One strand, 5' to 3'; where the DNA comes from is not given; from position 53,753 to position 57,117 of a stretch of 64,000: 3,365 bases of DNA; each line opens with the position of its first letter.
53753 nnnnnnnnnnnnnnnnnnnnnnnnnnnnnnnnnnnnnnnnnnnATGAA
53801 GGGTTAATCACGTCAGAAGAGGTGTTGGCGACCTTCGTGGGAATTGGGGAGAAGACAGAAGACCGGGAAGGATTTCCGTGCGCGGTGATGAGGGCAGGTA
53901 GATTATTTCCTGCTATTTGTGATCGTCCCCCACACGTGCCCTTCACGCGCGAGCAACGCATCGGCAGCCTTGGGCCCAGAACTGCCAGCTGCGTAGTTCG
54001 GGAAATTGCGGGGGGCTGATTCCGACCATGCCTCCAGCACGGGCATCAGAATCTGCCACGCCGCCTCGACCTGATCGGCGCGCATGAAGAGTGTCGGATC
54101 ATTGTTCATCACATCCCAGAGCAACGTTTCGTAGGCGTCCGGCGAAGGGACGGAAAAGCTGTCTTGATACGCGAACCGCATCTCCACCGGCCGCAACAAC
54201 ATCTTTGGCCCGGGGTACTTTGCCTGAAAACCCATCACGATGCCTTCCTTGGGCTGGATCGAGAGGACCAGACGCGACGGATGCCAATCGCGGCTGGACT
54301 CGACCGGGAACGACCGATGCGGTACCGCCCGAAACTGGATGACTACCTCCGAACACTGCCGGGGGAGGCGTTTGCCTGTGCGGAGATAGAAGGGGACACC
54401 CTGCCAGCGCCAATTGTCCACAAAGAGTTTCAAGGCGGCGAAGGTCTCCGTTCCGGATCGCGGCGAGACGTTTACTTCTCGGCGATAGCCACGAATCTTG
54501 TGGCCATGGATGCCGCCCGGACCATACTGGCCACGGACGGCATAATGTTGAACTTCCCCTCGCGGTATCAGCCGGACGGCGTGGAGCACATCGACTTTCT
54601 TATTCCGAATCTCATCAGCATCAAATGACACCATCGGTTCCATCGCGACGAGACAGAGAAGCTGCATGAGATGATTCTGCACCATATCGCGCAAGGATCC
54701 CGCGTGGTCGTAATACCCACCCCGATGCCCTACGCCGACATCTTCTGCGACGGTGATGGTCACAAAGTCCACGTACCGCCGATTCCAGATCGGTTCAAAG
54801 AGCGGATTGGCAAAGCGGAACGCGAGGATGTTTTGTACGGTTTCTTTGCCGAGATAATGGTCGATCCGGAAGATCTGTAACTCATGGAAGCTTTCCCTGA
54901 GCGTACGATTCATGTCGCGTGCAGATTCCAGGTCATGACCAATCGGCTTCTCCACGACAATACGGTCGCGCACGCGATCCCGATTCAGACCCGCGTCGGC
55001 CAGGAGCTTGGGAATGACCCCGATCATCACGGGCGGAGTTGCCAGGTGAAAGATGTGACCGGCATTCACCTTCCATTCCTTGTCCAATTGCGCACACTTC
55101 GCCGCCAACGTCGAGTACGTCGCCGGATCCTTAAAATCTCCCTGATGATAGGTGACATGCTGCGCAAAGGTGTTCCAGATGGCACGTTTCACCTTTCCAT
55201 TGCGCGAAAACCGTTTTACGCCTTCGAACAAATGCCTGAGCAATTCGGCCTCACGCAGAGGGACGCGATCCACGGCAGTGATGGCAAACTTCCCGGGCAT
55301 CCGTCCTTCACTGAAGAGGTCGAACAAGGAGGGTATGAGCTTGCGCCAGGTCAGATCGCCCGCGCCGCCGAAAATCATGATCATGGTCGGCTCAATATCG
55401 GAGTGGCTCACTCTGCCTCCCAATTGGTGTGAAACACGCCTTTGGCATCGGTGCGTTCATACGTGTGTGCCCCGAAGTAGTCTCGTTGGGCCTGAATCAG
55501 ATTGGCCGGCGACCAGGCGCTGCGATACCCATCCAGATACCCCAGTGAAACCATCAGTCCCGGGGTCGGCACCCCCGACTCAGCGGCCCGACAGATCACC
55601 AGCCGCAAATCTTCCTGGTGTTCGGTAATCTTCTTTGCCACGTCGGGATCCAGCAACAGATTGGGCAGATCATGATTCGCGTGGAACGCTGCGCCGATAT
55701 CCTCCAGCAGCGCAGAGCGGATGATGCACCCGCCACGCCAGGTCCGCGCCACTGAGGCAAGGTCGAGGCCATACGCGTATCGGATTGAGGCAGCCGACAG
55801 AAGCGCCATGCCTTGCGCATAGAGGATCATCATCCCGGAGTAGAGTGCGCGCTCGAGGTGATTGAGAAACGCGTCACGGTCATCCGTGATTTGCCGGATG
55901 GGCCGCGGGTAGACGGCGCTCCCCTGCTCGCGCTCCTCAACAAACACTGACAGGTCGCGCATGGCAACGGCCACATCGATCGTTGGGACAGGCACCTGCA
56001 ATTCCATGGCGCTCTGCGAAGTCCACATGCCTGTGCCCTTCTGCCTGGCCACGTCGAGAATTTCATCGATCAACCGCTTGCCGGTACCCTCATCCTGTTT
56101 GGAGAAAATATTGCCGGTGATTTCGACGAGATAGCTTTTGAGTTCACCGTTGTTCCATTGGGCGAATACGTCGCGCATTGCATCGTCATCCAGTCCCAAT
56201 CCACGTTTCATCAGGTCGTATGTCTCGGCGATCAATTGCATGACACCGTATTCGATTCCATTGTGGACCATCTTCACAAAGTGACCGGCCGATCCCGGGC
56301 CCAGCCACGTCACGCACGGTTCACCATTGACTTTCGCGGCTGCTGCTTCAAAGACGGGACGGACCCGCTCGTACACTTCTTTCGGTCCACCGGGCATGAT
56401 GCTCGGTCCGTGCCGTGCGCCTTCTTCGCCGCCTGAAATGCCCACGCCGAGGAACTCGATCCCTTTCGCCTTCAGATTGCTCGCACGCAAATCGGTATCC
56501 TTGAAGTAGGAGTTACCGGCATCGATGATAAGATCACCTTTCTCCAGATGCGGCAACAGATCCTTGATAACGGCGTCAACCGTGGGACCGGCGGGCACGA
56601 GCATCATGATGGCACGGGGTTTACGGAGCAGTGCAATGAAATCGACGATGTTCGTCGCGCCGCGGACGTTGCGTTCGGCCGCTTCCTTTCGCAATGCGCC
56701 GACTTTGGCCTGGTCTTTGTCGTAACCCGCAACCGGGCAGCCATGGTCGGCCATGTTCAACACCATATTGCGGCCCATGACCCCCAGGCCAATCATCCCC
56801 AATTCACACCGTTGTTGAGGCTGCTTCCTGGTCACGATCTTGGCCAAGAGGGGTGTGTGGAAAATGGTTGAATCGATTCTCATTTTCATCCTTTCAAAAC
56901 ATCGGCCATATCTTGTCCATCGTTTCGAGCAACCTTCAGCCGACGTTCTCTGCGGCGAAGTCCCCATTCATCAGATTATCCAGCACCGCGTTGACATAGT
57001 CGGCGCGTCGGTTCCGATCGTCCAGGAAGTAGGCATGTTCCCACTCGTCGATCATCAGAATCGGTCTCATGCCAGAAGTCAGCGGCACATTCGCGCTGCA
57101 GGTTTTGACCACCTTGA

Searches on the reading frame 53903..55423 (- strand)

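Call 32: search_protein_families(library=pfam, proteins=[window:53903-55423:-], max_evalue=0.0001)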
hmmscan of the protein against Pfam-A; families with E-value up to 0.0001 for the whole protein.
window:53903-55423:- (506 aa): 2 families
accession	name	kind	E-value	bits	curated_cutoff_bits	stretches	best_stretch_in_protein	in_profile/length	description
PF02781.21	G6PD_C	-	1.8e-121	405.2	27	1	200-498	1-295/296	Glucose-6-phosphate dehydrogenase, C-terminal domain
PF00479.28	G6PD_N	-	1.4e-55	189.2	22.1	1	16-198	1-183/183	Glucose-6-phosphate dehydrogenase, NAD binding domain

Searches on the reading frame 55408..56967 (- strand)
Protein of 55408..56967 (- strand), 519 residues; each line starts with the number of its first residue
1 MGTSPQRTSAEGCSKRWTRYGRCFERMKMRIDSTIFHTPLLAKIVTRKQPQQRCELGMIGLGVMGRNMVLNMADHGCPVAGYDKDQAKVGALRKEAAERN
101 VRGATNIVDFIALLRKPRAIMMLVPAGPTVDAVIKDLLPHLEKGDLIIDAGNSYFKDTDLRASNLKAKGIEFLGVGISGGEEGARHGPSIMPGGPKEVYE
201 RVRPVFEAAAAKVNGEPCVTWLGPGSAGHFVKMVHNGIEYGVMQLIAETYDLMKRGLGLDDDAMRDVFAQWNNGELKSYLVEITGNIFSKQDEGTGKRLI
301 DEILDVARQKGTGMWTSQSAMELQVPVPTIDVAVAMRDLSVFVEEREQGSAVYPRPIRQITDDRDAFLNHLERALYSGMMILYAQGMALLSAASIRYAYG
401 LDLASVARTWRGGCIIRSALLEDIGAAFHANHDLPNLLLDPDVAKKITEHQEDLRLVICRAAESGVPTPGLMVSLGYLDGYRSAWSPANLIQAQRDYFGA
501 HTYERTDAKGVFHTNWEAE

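Call 32: search_protein_families(library=pfam, proteins=[window:55408-56967:-], max_evalue=0.0001)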
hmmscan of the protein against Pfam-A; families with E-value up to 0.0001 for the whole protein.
window:55408-56967:- (519 aa): 2 families
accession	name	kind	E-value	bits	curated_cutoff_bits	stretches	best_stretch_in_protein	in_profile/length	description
PF00393.24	6PGD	-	1.1e-118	396.3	27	1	228-516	1-290/290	6-phosphogluconate dehydrogenase, C-terminal domain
PF03446.21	NAD_binding_2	-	3.6e-47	160.8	21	1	56-219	2-156/161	NAD binding domain of 6-phosphogluconate dehydrogenase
